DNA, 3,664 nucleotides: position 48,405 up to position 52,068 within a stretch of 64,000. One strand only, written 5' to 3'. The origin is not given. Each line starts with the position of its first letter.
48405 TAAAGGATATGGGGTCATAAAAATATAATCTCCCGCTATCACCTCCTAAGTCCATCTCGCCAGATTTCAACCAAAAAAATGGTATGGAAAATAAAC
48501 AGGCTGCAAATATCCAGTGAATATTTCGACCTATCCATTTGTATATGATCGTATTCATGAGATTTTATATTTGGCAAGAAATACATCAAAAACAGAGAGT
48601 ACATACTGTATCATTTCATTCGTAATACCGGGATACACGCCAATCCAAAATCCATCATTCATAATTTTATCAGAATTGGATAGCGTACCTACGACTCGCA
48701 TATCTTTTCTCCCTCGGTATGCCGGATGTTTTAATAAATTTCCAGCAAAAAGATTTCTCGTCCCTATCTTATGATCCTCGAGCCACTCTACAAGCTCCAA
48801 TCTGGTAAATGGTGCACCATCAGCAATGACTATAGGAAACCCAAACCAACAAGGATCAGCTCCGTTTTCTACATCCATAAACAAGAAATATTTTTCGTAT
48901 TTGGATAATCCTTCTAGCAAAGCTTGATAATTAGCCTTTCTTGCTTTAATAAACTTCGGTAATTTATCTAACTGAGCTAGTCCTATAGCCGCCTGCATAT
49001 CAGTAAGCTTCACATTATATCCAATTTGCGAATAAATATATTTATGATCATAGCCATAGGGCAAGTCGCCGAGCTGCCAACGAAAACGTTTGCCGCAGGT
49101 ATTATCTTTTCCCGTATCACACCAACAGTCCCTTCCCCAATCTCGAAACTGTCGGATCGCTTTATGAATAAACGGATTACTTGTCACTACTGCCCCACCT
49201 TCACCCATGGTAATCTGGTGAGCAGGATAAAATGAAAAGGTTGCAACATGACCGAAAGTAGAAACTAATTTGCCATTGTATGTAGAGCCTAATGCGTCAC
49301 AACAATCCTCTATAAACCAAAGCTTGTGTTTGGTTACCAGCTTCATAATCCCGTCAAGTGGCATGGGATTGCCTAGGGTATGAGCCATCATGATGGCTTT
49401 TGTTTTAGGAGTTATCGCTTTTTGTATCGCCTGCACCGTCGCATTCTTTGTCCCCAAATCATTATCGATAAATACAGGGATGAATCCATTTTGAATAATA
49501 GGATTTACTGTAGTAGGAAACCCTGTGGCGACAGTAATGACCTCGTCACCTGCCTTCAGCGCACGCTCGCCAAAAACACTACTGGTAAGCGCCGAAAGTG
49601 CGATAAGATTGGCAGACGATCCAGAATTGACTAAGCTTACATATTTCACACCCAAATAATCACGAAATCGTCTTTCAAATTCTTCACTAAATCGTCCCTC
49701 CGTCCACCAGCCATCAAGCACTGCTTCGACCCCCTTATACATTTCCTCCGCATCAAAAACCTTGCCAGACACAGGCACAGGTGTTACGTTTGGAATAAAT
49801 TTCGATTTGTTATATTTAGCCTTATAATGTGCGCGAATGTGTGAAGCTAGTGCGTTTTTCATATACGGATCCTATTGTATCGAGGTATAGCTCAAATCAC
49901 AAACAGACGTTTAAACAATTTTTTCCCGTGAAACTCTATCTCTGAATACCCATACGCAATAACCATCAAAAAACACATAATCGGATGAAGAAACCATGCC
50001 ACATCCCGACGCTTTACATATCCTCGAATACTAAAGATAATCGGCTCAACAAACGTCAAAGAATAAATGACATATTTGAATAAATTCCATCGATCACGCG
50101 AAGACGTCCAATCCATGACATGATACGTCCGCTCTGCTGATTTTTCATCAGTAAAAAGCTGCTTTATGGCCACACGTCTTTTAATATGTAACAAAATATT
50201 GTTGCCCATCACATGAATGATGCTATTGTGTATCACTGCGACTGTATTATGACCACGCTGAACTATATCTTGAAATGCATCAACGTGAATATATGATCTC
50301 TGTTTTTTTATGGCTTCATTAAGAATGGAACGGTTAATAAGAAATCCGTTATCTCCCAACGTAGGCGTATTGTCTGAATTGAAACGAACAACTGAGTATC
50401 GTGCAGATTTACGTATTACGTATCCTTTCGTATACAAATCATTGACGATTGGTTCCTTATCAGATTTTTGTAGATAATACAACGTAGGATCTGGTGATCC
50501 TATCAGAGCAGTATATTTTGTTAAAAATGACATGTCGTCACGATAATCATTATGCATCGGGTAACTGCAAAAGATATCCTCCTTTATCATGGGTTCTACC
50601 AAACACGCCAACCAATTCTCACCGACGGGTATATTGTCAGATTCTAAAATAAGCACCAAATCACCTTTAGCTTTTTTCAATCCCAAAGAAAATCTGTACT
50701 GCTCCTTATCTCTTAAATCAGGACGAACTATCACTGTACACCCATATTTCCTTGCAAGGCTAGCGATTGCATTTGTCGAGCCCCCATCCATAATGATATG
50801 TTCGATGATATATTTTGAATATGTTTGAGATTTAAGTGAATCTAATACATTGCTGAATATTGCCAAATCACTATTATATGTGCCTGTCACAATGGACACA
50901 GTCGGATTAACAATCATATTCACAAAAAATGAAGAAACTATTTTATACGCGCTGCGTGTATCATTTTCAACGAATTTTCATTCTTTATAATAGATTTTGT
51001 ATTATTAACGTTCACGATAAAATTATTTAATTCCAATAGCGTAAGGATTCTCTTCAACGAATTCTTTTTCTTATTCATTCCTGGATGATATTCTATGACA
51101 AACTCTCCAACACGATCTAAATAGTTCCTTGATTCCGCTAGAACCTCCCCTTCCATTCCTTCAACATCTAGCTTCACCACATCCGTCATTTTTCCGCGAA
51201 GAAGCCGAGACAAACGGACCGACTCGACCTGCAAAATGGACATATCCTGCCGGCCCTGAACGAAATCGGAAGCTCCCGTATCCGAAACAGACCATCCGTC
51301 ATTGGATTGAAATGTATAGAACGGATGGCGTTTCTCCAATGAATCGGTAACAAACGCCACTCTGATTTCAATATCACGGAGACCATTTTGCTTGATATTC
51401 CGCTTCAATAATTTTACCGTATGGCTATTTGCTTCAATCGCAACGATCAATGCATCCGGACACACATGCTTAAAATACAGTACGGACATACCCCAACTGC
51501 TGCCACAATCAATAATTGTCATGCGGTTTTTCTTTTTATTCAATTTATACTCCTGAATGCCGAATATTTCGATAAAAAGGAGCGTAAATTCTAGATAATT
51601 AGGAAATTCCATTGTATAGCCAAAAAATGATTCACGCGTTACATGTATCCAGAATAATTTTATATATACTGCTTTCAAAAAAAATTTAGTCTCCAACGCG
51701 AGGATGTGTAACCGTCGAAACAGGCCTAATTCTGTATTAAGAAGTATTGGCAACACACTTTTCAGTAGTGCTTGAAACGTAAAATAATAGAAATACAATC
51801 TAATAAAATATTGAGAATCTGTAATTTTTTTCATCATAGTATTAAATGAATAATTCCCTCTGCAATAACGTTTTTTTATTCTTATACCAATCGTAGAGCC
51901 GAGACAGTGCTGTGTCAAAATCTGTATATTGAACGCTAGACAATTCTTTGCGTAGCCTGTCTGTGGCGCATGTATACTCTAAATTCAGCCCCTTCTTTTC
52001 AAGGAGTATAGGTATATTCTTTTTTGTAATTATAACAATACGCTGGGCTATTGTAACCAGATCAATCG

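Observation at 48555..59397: CDP-3,6-dideoxyhexose pathway coupled to a TPP-dependent ALS-like enzyme: candidate branched-chain (yersiniose-like) sugar module without an E3 reductase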

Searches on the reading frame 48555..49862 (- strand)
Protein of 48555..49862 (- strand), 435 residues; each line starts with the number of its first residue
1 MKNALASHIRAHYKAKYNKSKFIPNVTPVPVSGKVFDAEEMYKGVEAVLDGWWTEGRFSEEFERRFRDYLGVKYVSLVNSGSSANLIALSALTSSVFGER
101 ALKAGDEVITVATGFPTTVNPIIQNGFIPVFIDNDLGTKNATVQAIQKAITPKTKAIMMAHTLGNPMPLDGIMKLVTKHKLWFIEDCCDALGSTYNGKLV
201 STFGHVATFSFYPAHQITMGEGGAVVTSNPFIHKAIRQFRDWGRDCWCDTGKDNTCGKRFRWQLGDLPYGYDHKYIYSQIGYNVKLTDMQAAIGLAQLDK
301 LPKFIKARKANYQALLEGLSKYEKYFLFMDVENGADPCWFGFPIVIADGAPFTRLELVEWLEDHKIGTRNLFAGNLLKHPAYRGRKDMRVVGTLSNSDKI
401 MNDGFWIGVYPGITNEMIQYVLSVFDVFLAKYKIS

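Call 4: search_protein_families(library=pfam, proteins=[window:48555-49862:-])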
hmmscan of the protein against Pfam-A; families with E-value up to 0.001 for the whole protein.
window:48555-49862:- (435 aa): 2 families
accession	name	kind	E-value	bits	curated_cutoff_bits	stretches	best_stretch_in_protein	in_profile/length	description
PF01041.23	DegT_DnrJ_EryC1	-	1.6e-94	317.5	19.8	1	39-423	5-357/360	DegT/DnrJ/EryC1/StrS aminotransferase family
PF01212.27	Beta_elim_lyase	-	5.7e-06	26.3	27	1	59-241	34-225/288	Beta-eliminating lyase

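Call 5: search_protein_families(library=ncbifam, proteins=[window:48555-49862:-], max_evalue=0.00001)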
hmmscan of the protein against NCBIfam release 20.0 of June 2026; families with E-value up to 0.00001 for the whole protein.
window:48555-49862:- (435 aa): 7 families
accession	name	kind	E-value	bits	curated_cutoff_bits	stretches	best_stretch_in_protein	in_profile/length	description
NF011936.0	PRK15407.1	equivalog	3.1e-200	665.5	423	1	2-431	10-438/440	lipopolysaccharide biosynthesis protein RfbH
TIGR03588.1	PseC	equivalog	6.3e-53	180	423.5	1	35-423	8-374/380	UDP-4-amino-4,6-dideoxy-N-acetyl-beta-L-altrosamine transaminase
TIGR04181.1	NHT_00031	hypoth_equivalog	2.2e-47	161.6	420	2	38-238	10-219/359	LegC family aminotransferase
NF008658.2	PRK11658.1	equivalog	2e-40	138.6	631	1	30-423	6-371/379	UDP-4-amino-4-deoxy-L-arabinose aminotransferase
NF008687.0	PRK11706.1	equivalog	9.7e-38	129.9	375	1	54-370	28-318/375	dTDP-4-amino-4,6-dideoxygalactose transaminase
TIGR04427.1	PLP_DesI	equivalog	1.6e-33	116.4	650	2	34-247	27-232/390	dTDP-4-dehydro-6-deoxyglucose aminotransferase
TIGR02379.1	ECA_wecE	subfamily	6.7e-32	110.7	434.85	1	54-325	28-274/376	dTDP-4-amino-4,6-dideoxy-D-glucose transaminase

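Call 29: search_dna_similar(query=window:48555-49862:-, collection=plasmids, mode=protein, max_evalue=1e-60, max_rows=25)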
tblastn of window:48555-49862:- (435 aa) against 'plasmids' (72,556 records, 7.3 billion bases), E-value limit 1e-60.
Records with a match: 39; places in all: 40; records where one place covers at least 80% of the query: 39.
Best place of each record, by identity: <60% 39.
By first word of the organism name: Streptomyces 28; Salmonella 2; Azospirillum 2; Methylovirgula 1; Sphingomonas 1; Sulfitobacter 1; Qipengyuania 1; Desulfobaculum 1; Rhodococcus 1; Haladaptatus 1.
By predicted mobility (MOB-suite, as given by PLSDB): non-mobilizable 37; mobilizable 2.
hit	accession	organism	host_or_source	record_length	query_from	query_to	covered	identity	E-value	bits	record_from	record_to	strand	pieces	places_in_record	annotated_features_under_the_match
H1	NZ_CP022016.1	Salmonella enterica subsp. enterica serovar India str. ...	-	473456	7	430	97%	54.8%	4e-147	469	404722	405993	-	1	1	rfbH: lipopolysaccharide biosynthesis protein RfbH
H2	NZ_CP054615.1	Azospirillum oryzae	cell culture,soil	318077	1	429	99%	53.8%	1e-152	486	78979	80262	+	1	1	rfbH: lipopolysaccharide biosynthesis protein RfbH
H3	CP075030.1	Salmonella enterica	-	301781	1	430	99%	53.3%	3e-147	470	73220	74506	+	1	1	rfbH: lipopolysaccharide biosynthesis protein RfbH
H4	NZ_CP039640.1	Azospirillum sp. TSH100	soil,soil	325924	1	429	99%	53.4%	1e-152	485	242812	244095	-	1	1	rfbH: lipopolysaccharide biosynthesis protein RfbH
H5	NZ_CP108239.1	Streptomyces exfoliatus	-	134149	10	432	97%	53.9%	1e-144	462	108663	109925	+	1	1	rfbH: lipopolysaccharide biosynthesis protein RfbH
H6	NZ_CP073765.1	Methylovirgula sp. HY1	soil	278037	17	429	95%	53.5%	2e-141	453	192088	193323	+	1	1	rfbH: lipopolysaccharide biosynthesis protein RfbH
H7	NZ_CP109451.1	Streptomyces sp. NBC_01471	-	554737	2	429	98%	51.2%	9e-137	440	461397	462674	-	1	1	rfbH: lipopolysaccharide biosynthesis protein RfbH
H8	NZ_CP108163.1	Streptomyces sp. NBC_00158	-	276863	5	432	98%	51.2%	5e-134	432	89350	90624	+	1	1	rfbH: lipopolysaccharide biosynthesis protein RfbH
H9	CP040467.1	Streptomyces albidoflavus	Lolium arundinaceum,seeds,seed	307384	10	429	97%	51.9%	2e-138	444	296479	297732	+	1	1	rfbH: lipopolysaccharide biosynthesis protein RfbH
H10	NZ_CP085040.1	Streptomyces sp. WA1-19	Periplaneta americana,cell ...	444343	10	429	97%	51.9%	2e-138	444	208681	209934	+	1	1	rfbH: lipopolysaccharide biosynthesis protein RfbH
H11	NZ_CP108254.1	Streptomyces sp. NBC_00060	-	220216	2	430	99%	50.8%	2e-137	442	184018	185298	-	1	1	rfbH: lipopolysaccharide biosynthesis protein RfbH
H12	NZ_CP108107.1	Streptomyces sp. NBC_00224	-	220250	2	430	99%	50.8%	2e-137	442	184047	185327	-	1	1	rfbH: lipopolysaccharide biosynthesis protein RfbH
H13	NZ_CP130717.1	Streptomyces sp. NBC_00150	-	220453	2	430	99%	50.8%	2e-137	442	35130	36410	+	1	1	rfbH: lipopolysaccharide biosynthesis protein RfbH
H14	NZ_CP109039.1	Streptomyces sp. NBC_00648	-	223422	2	430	99%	50.8%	2e-137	441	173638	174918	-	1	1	rfbH: lipopolysaccharide biosynthesis protein RfbH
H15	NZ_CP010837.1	Sphingomonas hengshuiensis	whole organism,soil of Hengshui Lake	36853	1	429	99%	50.8%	4e-130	421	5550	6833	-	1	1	rfbH: lipopolysaccharide biosynthesis protein RfbH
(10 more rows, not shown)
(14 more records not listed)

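Call 30: get_annotated_region(hit=H1, flank=9000)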
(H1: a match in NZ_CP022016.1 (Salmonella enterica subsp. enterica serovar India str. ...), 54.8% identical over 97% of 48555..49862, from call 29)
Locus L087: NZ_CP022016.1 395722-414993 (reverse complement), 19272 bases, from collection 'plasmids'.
description: Salmonella enterica subsp. enterica serovar India str. SA20085604 plasmid unnamed1, complete sequence
organism: Salmonella enterica subsp. enterica serovar India str. SA20085604 (NCBI taxid 1242098)
taxonomy: Bacteria; Pseudomonadota; Gammaproteobacteria; Enterobacterales; Enterobacteriaceae; Salmonella; Salmonella enterica; Salmonella enterica subsp. enterica serovar India str. SA20085604
host: -; source: -; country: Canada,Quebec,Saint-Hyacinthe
typing (MOB-suite, as given by PLSDB): non-mobilizable
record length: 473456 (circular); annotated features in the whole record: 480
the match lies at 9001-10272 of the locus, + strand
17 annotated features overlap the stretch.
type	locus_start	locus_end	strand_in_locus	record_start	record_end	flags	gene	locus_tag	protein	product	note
CDS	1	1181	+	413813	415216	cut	wcaM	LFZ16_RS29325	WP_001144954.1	colanic acid biosynthesis protein WcaM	-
CDS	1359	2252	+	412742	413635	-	galF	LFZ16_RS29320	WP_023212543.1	GalU regulator GalF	GO:0009225 - nucleotide-sugar metabolic process [Evidence IEA]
CDS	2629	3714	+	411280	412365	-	rfbB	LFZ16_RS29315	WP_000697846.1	dTDP-glucose 4,6-dehydratase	GO:0019305 - dTDP-rhamnose biosynthetic process [Evidence IEA]; GO:0009243 - O antigen biosynthetic process [Evidence ...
CDS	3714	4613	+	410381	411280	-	rfbD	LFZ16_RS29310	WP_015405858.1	dTDP-4-dehydrorhamnose reductase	-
CDS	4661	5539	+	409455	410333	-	rfbA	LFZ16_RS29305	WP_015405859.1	glucose-1-phosphate thymidylyltransferase RfbA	GO:0045226 - extracellular polysaccharide biosynthetic process [Evidence IEA]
CDS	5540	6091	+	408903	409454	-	rfbC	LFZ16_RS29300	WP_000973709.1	dTDP-4-dehydrorhamnose 3,5-epimerase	GO:0019305 - dTDP-rhamnose biosynthetic process [Evidence IEA]; GO:0009243 - O antigen biosynthetic process [Evidence ...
CDS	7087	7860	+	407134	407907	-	rfbF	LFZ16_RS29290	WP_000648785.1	glucose-1-phosphate cytidylyltransferase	GO:0009103 - lipopolysaccharide biosynthetic process [Evidence IEA]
CDS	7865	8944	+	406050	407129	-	rfbG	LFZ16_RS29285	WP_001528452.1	CDP-glucose 4,6-dehydratase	GO:0009243 - O antigen biosynthetic process [Evidence IEA]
CDS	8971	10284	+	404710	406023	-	rfbH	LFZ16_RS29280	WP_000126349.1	lipopolysaccharide biosynthesis protein RfbH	-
CDS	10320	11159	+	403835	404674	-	-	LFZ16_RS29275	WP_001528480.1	CDP-paratose synthase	-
CDS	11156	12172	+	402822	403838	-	-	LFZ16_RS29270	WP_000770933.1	CDP-paratose 2-epimerase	-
CDS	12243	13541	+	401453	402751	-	-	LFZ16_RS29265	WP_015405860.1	MATE family efflux transporter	-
CDS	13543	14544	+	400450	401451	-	-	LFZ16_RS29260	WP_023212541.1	glycosyltransferase family 2 protein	-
CDS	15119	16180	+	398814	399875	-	-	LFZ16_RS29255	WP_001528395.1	glycosyltransferase family 1 protein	-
CDS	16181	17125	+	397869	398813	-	rfbN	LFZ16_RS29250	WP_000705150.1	O antigen biosynthesis rhamnosyltransferase RfbN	-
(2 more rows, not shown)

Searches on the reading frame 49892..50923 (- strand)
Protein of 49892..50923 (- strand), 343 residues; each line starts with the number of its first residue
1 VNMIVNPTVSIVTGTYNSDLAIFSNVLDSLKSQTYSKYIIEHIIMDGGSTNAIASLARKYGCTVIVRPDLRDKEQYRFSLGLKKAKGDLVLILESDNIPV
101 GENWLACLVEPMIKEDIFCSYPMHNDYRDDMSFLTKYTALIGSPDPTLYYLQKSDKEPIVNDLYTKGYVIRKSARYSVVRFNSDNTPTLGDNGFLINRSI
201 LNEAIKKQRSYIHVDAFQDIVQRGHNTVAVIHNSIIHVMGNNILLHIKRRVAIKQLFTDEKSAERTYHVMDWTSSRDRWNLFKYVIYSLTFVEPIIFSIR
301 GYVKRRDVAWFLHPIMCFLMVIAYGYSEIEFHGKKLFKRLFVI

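Call 4: search_protein_families(library=pfam, proteins=[window:49892-50923:-])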
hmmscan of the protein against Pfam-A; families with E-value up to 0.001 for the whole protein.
window:49892-50923:- (343 aa): 1 family
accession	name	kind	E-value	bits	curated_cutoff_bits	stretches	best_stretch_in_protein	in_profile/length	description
PF00535.33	Glycos_transf_2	-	3.9e-12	46.9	23.3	1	10-143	1-132/168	Glycosyl transferase family 2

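Call 5: search_protein_families(library=ncbifam, proteins=[window:49892-50923:-], max_evalue=0.00001)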
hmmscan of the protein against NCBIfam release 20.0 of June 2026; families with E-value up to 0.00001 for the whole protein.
window:49892-50923:- (343 aa): 2 families
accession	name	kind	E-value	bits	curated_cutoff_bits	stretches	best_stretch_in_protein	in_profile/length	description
TIGR04283.1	glyco_like_mftF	equivalog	2.4e-07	30.6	182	1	9-112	1-97/221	TIGR04283 family arsenosugar biosynthesis glycosyltransferase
NF008558.0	PRK11498.1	equivalog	2.7e-07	28.9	992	1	3-100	269-366/872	UDP-forming cellulose synthase catalytic subunit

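Call 83: search_protein_families(library=ncbifam, proteins=[window:49892-50917:-], max_evalue=0.0001)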
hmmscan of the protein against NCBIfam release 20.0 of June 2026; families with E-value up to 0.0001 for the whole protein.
window:49892-50917:- (341 aa): 6 families
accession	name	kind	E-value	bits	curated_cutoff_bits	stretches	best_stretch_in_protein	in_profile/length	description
TIGR04283.1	glyco_like_mftF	equivalog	2.4e-07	30.6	182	1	7-110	1-97/221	TIGR04283 family arsenosugar biosynthesis glycosyltransferase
NF008558.0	PRK11498.1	equivalog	4.8e-07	28.1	992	1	4-98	272-366/872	UDP-forming cellulose synthase catalytic subunit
NF010496.0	PRK13915.1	equivalog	1.7e-05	24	262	1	6-113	32-145/307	glucosyl-3-phosphoglycerate synthase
NF047683.1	TeichurnBiosyTuaG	equivalog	2.4e-05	24.1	400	1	4-114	5-115/252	teichuronic acid biosynthesis protein TuaG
NF041875.1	EPS_EpsD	equivalog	3.9e-05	23.2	370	1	7-98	1-93/325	exopolysaccharide biosynthesis glycosyltransferase EpsD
TIGR03965.1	mycofact_glyco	equivalog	6e-05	22.1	280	1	5-112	74-181/467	mycofactocin biosynthesis glycosyltransferase MftF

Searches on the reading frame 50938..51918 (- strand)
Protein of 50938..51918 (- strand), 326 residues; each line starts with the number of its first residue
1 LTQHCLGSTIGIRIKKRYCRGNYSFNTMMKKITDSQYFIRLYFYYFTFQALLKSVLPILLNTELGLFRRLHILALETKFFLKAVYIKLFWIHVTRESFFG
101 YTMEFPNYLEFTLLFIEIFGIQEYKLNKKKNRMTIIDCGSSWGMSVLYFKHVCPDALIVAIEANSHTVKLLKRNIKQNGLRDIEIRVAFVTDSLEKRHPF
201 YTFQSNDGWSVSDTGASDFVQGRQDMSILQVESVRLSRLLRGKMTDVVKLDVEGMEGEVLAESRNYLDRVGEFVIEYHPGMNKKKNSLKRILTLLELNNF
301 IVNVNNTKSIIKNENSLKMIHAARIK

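Call 4: search_protein_families(library=pfam, proteins=[window:50938-51918:-])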
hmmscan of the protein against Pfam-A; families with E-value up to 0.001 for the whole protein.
window:50938-51918:- (326 aa): 2 families
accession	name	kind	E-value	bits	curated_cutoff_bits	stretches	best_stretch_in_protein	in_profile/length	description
PF05050.19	Methyltransf_21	-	1.5e-08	35.4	22.7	1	156-301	24-172/173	Methyltransferase FkbM domain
PF05175.20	MTS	-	8.7e-05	22.7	23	1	128-195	29-95/170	Methyltransferase small domain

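Call 5: search_protein_families(library=ncbifam, proteins=[window:50938-51918:-], max_evalue=0.00001)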
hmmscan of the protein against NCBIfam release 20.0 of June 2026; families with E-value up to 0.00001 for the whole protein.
window:50938-51918:- (326 aa): 1 family
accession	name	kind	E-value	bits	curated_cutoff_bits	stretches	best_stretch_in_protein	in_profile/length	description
TIGR01444.1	fkbM_fam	subfamily_domain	5e-21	75.6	37.7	1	134-278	1-143/143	FkbM family methyltransferase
